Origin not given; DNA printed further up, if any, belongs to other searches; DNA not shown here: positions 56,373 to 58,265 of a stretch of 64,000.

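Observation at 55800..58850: AT-rich island encoding a papain-like peptidase-GNAT fusion and two orphan proteins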

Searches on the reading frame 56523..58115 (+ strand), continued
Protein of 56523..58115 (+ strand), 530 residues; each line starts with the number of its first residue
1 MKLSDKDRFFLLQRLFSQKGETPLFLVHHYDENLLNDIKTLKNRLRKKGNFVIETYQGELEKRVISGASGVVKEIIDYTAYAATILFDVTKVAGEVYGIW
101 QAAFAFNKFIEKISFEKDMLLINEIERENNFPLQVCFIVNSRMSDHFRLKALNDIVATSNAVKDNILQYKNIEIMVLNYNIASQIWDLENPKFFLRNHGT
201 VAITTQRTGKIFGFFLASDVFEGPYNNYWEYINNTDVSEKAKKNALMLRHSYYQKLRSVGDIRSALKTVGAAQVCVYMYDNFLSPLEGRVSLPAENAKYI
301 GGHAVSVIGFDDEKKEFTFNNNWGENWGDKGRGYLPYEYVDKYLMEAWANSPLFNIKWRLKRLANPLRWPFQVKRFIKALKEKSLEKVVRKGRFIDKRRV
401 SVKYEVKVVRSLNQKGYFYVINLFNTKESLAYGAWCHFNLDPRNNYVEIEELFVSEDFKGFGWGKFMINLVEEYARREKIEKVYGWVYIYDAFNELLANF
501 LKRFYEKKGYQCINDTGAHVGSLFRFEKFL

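Call 40: search_protein_families(library=pfam, alignment_id=A3, max_evalue=0.01)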
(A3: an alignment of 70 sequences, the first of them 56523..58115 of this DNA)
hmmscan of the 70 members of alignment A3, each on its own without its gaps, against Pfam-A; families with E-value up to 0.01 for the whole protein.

A. member 1, window:56523-58115:+ (530 aa): 4 families
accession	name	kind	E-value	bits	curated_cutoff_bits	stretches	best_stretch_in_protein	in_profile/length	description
PF00112.29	Peptidase_C1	-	4.3e-07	30.7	20.7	1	235-331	98-198/220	Papain family cysteine protease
PF00583.31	Acetyltransf_1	-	4.6e-07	30.6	20.7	1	435-491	47-102/116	Acetyltransferase (GNAT) family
PF13508.13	Acetyltransf_7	-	3.8e-05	24.4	27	1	442-511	24-83/84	Acetyltransferase (GNAT) domain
PF13673.13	Acetyltransf_10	-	0.0016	18.8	23.6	0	445-518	52-115/128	Acetyltransferase (GNAT) domain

B. families by the number of members that match (of 70 scanned): 14 families
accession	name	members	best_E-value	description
PF00112.29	Peptidase_C1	66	1.3e-15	Papain family cysteine protease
PF00583.31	Acetyltransf_1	62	3.8e-11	Acetyltransferase (GNAT) family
PF13508.13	Acetyltransf_7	57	4.9e-09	Acetyltransferase (GNAT) domain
PF13673.13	Acetyltransf_10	27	4.6e-05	Acetyltransferase (GNAT) domain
PF03051.21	Peptidase_C1_2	12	3.7e-05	Peptidase C1-like family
PF13529.12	Peptidase_C39_2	11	1.7e-06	Peptidase_C39 like family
PF08445.16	FR47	10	0.00014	FR47-like protein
PF14542.12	Acetyltransf_CG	8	0.00033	GCN5-related N-acetyl-transferase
PF13880.12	Acetyltransf_13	2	0.00048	ESCO1/2 acetyl-transferase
PF09778.15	Guanylate_cyc_2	1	0.00024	Guanylylate cyclase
PF13420.13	Acetyltransf_4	1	0.0018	Acetyltransferase (GNAT) domain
PF05301.17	Acetyltransf_16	1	0.0031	GNAT acetyltransferase, Mec-17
PF19953.4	EACC1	1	0.0068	Effector Associated Constant Component 1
PF17013.11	Acetyltransf_15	1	0.0099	Putative acetyl-transferase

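Call 49: predict_structure(alignment_id=A3)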
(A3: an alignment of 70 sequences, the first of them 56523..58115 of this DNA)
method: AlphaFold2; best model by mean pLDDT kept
length: 530 residues; sequences in the alignment: 70
mean_pLDDT: 89.0   pTM: 0.88
mean pLDDT of the five models: 89.0, 83.9, 81.0, 76.1, 74.7
residues with pLDDT >= 90: 364; 70-90: 110; 50-70: 48; < 50: 8
segments of 3 or more residues with pLDDT < 50: 1-4
pLDDT, mean of each block of 10 residues (from residue 1): 46 53 86 91 91 90 86 86 88 71 90 86 93 95 94 95 95 95 96 92 94 88 80 85 90 97 94 96 95 95 96 98 93 98 97 64 66 69 79 96 96 94 81 95 96 92 98 98 97 93 97 94 97
secondary structure, 60 per line:
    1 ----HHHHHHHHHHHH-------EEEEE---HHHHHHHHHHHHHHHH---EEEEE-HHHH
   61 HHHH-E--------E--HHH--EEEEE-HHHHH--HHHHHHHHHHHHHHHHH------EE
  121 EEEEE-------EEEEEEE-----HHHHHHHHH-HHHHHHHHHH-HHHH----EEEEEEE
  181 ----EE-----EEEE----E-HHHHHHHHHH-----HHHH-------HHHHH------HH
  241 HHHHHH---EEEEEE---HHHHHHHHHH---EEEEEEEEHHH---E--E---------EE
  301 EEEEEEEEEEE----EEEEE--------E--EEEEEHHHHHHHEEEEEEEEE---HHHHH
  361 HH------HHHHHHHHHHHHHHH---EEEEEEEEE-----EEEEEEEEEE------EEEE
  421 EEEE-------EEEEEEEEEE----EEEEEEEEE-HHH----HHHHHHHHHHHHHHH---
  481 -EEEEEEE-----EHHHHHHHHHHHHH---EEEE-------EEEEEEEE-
elements in order: H5-16 E24-28 H32-47 E51-55 H57-64 E83-87 H89-93 H96-112 E119-125 E133-139 H145-153 H155-164 H166-169 E174-180 E192-195 H202-211 H217-220 H228-232 H239-246 E250-255 H259-268 E272-279 E299-311 E316-320 E332-336 H337-343 E344-352 H356-362 H369-383 E387-395 E401-410 E417-424 E432-441 E446-454 H463-477 E482-488 H495-507 E511-514 E522-529

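Call 52: fold_search(model_id=the predicted structure, library=pdb)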
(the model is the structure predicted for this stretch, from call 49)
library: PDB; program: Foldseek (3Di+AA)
matches with E <= 10: 1347; with E <= 0.001: 423
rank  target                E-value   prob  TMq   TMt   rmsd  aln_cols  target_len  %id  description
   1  3ois_B                8.3e-11  1.00  0.26  0.50   2.8       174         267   21  Crystal Structure Xylellain, a cysteine protease from Xylella fastidiosa (released 2011-08-03)
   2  3ois_A                2.7e-10  1.00  0.27  0.51   2.5       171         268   21  Crystal Structure Xylellain, a cysteine protease from Xylella fastidiosa (released 2011-08-03)
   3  8osp_A                1.0e-06  1.00  0.18  0.52   2.7       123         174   19  GCN5-related N-Acetyltransferase from Lactobacillus curiae (released 2023-07-05)
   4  8b4t                  1.0e-06  1.00  0.18  0.35   6.0       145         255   17  Human cathepsin B in complex with the carbamate inhibitor 7 (released 2023-10-04)
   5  4ava                  1.1e-06  1.00  0.22  0.34  17.4       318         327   10  Crystal structure of protein lysine acetyltransferase Rv0998 from Mycobacterium tuberculosis (released 2012-07-11)
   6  8he9                  1.5e-06  1.00  0.18  0.36   5.9       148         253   18  Crystal structure of CTSB in complex with K777 (released 2023-12-13)
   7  1sp4_B                1.5e-06  1.00  0.18  0.43   5.8       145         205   16  Crystal structure of NS-134 in complex with bovine cathepsin B: a two headed epoxysuccinyl inhibitor extends along the (released 2004-05-04)
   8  4oll                  1.7e-06  1.00  0.21  0.33  18.3       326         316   11  cAMP-binding acyltransferase from Mycobacterium smegmatis (released 2014-04-30)
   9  4u9v                  1.8e-06  1.00  0.21  0.51   5.7       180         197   12  Crystal structure of NatD (Naa40p) bound to acetyl CoA (released 2015-01-28)
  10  1mir_A                1.8e-06  1.00  0.19  0.31   5.7       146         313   16  RAT PROCATHEPSIN B (released 1997-01-11)
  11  3ai8_A                2.2e-06  1.00  0.19  0.36   5.8       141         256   18  Cathepsin B in complex with the nitroxoline (released 2011-05-18)
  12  8iym_C                2.2e-06  1.00  0.16  0.51  13.1       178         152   16  Crystal structure of a protein acetyltransferase, HP0935 (released 2024-04-10)
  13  4u9w_D                2.4e-06  1.00  0.21  0.53   5.2       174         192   12  Crystal Structure of NatD bound to H4/H2A peptide and CoA (released 2015-01-28)
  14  9s60_A                2.6e-06  1.00  0.18  0.37   3.9       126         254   20  Structural and proteomics analysis of the mouse cathepsin B - DARPin 4m3 complex reveals determinants of species - spe (released 2026-01-14)
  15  9it0_A                2.9e-06  1.00  0.20  0.12  16.4       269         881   10  Liganded-state E.coli PatZ (released 2025-06-04)
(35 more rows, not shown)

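Call 57: find_encoding_contigs(protein=P0029, flank=6000, max_places=3)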
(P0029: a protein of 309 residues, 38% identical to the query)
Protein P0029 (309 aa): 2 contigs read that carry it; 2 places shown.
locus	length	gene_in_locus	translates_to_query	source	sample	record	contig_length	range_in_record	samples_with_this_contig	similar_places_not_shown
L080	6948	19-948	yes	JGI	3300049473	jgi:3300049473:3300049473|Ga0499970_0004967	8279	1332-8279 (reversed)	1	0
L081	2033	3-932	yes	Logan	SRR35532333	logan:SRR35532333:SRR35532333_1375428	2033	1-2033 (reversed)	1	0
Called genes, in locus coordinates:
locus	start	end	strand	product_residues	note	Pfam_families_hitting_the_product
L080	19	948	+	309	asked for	PF00112:Peptidase_C1 (weak)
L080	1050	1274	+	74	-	-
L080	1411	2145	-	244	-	-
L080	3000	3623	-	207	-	-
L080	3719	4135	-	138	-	-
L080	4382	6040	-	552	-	PF04015:DUF362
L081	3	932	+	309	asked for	PF00112:Peptidase_C1 (weak)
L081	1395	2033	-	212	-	?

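Call 58: find_encoding_contigs(protein=P0030, flank=6000, max_places=3)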
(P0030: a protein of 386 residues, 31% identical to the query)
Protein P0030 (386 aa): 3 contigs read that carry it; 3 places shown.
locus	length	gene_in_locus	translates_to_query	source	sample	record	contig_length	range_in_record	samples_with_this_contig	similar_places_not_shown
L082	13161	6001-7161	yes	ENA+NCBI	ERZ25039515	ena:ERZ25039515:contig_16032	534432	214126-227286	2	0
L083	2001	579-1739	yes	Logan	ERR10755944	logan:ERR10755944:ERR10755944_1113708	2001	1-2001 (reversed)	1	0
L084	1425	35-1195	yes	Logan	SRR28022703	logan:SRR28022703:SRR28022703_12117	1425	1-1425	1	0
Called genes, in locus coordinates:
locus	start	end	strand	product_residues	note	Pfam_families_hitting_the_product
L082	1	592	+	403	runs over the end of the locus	PF12832:MFS_1_like, PF07690:MFS_1, PF00083:Sugar_tr (weak), PF07690:MFS_1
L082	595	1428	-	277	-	PF02569:Pantoate_ligase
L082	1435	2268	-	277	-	PF02548:Pantoate_transf, PF13714:PEP_mutase (weak)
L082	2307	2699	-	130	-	PF02261:Asp_decarbox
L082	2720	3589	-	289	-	PF03446:NAD_binding_2 (weak), PF03807:F420_oxidored, PF07991:KARI_N (faint), PF10727:Rossmann-like, PF10728:DUF2520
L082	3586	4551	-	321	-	PF03576:Peptidase_S58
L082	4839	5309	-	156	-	-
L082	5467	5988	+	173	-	PF18967:PycTM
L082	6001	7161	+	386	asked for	PF00583:Acetyltransf_1 (weak)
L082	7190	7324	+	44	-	-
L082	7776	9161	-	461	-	PF03972:MmgE_PrpD_N, PF19305:MmgE_PrpD_C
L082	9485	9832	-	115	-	PF02311:AraC_binding, PF07883:Cupin_2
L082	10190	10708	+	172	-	PF07690:MFS_1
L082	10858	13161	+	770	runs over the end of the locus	PF00384:Molybdopterin, PF01568:Molydop_binding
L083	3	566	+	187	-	?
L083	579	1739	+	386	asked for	PF00583:Acetyltransf_1 (weak)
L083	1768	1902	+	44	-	-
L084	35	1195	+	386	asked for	PF00583:Acetyltransf_1 (weak)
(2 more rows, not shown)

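Call 59: search_protein_families(library=pfam, proteins=[L082:5467-5988:+, L082:7190-7324:+, L082:4839-5309:-, L083:3-566:+, L075:708-1112:+, L072:3673-5907:+, L072:7856-10045:+, L077:2052-3095:+], max_evalue=0.1)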
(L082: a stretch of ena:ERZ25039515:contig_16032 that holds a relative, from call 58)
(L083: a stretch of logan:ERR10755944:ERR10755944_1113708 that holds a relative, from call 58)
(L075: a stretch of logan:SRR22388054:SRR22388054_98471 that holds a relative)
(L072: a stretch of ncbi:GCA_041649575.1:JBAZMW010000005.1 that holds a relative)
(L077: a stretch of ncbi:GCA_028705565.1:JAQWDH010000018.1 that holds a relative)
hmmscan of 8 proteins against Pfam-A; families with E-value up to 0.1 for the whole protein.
L082:5467-5988:+ (173 aa): 2 families
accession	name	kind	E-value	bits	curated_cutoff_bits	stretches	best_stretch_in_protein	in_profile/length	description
PF12725.13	DUF3810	-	0.0059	16.5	28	1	38-140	28-127/311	Protein of unknown function (DUF3810)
PF10272.14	Tmpp129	-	0.018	14.9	27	1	45-139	55-146/349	Putative transmembrane protein precursor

L082:7190-7324:+ (44 aa): 0 families

L082:4839-5309:- (156 aa): 0 families

L083:3-566:+ (187 aa): 2 families
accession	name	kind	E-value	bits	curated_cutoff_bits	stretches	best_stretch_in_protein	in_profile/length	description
PF12725.13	DUF3810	-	0.0067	16.3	28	1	52-154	28-127/311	Protein of unknown function (DUF3810)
PF10272.14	Tmpp129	-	0.022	14.6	27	1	59-152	55-145/349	Putative transmembrane protein precursor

L075:708-1112:+ (134 aa): 2 families
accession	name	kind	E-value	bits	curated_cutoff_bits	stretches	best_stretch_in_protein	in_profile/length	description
PF17857.7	AAA_lid_1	-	0.055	14.3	21.3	1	11-48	37-74/100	AAA+ lid domain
PF17077.10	Msap1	-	0.089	12.3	27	1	17-61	15-63/366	Mitotic spindle associated protein SHE1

L072:3673-5907:+ (744 aa): 1 family
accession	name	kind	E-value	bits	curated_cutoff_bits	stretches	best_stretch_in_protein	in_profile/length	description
PF20573.4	DUF6782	-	0.019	14.7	27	1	183-295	15-122/241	Putative metallopeptidase family (DUF6782)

L072:7856-10045:+ (729 aa): 0 families

L077:2052-3095:+ (347 aa): 0 families

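Call 67: find_related_loci(query=A6, collection=metagenome_contigs, flank=6000)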
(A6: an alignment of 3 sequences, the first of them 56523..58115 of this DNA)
Query A6 (530 aa) in metagenome_contigs; peptide patterns used: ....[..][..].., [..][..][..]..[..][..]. (x = any residue, [..] = any of these).
434 stretches matched a pattern; 1 encode a relative of the query (tblastn E <= 1e-3); 1 distinct loci.
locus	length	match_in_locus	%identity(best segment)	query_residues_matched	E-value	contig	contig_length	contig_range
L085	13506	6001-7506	39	26-530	2e-108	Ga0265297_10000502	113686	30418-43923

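Call 68: find_related_loci(query=A6, collection=viral_contigs, flank=6000)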
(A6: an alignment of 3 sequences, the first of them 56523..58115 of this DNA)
Query A6 (530 aa) in viral_contigs; peptide patterns used: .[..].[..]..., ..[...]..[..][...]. (x = any residue, [..] = any of these).
116 stretches matched a pattern, but none encodes a relative of the query by tblastn (E <= 1e-3).

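Call 70: find_related_loci(query=A7, collection=viral_contigs, flank=6000)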
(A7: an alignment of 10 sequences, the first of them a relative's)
Query A7 (386 aa) in viral_contigs; peptide patterns used: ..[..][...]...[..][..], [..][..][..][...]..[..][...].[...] (x = any residue, [..] = any of these).
186 stretches matched a pattern; 51 encode a relative of the query (tblastn E <= 1e-3); 51 distinct loci.
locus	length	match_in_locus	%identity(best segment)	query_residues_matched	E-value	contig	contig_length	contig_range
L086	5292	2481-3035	30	23-219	2e-20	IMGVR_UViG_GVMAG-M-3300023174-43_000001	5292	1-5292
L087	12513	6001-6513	32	29-202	1e-19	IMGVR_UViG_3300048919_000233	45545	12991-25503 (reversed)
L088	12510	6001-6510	29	24-196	9e-17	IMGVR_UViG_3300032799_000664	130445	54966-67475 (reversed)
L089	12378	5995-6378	30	58-190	4e-16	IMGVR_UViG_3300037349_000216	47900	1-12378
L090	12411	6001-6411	33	77-212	6e-16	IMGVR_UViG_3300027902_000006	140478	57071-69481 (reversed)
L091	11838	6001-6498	32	27-190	9e-16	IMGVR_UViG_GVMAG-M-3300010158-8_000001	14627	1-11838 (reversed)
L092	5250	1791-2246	29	29-193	2e-15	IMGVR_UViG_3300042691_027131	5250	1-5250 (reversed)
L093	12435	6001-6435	29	44-190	3e-15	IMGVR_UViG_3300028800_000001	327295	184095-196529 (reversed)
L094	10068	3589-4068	28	30-190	6e-15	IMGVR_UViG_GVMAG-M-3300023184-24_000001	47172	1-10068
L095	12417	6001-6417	31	55-196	7e-15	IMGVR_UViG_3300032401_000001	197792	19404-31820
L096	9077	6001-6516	31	22-190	1e-14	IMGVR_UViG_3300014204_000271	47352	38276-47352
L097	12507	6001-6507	28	17-190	2e-14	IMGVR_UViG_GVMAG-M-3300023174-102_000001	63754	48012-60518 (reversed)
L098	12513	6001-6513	27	26-190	2e-14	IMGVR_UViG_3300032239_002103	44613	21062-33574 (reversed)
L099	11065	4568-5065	27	29-200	2e-14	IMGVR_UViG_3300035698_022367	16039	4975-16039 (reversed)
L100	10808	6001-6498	26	29-201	5e-14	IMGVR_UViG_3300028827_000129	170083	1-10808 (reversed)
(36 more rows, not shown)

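Call 71: find_encoding_contigs(protein=P0032, flank=5000, max_places=3)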
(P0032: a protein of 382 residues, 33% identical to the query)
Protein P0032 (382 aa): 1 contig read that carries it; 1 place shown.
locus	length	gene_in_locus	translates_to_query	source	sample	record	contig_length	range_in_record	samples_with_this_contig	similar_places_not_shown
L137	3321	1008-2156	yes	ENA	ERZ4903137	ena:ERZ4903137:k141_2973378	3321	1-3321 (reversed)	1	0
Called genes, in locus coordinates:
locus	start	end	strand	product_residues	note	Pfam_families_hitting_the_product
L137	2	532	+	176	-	?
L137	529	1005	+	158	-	PF18967:PycTM (weak)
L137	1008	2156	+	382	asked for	PF00112:Peptidase_C1 (weak), PF00583:Acetyltransf_1, PF13508:Acetyltransf_7 (weak)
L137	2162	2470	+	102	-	-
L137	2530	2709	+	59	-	-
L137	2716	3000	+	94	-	-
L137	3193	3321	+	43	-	?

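Call 72: find_encoding_contigs(protein=P0038, flank=5000, max_places=3)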
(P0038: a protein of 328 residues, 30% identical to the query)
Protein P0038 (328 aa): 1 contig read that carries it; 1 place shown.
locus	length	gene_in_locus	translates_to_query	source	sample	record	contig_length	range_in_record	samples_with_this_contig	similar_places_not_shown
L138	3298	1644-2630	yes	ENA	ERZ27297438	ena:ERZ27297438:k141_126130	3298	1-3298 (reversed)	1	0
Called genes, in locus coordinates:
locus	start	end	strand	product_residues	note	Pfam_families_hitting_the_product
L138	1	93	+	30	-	?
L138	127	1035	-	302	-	-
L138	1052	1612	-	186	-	-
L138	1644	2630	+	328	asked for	PF00112:Peptidase_C1 (weak), PF00583:Acetyltransf_1, PF13508:Acetyltransf_7 (weak)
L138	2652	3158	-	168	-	-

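Call 73: find_encoding_contigs(protein=P0042, flank=5000, max_places=3)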
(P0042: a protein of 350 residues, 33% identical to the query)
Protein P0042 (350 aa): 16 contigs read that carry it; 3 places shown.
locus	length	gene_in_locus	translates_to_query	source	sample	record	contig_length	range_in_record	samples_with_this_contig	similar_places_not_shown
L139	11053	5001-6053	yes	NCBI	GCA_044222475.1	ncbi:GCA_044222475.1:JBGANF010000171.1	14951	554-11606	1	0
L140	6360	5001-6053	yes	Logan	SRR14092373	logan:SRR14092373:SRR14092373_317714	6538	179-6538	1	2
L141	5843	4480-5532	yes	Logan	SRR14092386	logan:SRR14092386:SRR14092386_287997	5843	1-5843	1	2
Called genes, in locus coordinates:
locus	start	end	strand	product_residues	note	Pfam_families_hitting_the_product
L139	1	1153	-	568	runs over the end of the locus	?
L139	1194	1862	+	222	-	PF02481:DNA_processg_A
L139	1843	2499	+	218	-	-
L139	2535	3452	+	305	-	-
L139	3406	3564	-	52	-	-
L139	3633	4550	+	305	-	PF14022:DUF4238 (weak)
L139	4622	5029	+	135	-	-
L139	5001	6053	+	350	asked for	PF00112:Peptidase_C1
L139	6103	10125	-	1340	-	PF20473:MmeI_Mtase (weak), PF07669:Eco57I, PF20466:MmeI_TRD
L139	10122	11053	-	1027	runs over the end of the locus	PF00176:SNF2-rel_dom, PF00270:DEAD (weak), PF00271:Helicase_C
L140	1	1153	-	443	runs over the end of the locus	?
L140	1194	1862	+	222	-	PF02481:DNA_processg_A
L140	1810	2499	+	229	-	-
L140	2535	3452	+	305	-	-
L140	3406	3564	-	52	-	-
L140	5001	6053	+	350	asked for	PF00112:Peptidase_C1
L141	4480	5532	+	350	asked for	PF00112:Peptidase_C1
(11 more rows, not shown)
